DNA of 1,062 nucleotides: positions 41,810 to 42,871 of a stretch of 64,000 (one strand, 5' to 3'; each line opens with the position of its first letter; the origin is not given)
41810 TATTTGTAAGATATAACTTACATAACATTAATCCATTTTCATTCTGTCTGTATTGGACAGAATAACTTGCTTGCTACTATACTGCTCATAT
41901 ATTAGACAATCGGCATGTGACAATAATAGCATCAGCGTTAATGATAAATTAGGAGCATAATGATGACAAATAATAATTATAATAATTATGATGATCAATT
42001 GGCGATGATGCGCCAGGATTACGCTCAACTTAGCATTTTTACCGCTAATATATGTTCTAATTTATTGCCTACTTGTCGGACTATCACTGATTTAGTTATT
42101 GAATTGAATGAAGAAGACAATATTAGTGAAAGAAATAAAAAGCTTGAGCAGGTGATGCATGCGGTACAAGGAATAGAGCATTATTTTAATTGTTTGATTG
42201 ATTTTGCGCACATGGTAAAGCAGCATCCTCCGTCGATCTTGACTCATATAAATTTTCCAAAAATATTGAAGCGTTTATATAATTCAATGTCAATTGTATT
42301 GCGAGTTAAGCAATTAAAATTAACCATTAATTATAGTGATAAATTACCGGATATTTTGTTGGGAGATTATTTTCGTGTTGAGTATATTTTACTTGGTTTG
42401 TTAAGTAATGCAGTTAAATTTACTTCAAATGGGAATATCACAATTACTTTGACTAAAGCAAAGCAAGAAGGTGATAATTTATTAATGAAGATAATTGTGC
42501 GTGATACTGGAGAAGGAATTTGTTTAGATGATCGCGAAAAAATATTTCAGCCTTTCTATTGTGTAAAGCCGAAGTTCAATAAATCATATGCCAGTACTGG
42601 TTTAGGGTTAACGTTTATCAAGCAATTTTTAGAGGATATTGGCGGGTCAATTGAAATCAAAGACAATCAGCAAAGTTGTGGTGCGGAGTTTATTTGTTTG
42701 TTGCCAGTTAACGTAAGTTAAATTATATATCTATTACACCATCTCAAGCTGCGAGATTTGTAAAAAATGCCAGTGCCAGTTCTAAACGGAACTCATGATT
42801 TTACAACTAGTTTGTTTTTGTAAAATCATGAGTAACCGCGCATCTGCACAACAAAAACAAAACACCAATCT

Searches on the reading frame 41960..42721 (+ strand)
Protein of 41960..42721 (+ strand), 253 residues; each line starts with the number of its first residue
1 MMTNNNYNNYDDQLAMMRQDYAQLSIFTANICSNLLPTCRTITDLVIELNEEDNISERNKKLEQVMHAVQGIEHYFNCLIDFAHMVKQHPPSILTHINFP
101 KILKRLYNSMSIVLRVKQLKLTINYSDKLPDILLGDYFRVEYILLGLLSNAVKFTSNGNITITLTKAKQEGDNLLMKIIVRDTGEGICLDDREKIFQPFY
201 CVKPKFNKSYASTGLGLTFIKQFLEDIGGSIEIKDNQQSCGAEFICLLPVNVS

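Call 40: search_protein_families(library=pfam, proteins=[window:41960-42721:+], max_evalue=0.0001)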
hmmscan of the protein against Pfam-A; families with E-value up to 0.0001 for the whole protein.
window:41960-42721:+ (253 aa): 1 family
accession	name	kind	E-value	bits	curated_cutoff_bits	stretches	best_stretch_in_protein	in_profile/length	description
PF02518.31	HATPase_c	-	1.5e-17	64.4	26.4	1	136-250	2-109/111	Histidine kinase-, DNA gyrase B-, and HSP90-like ATPase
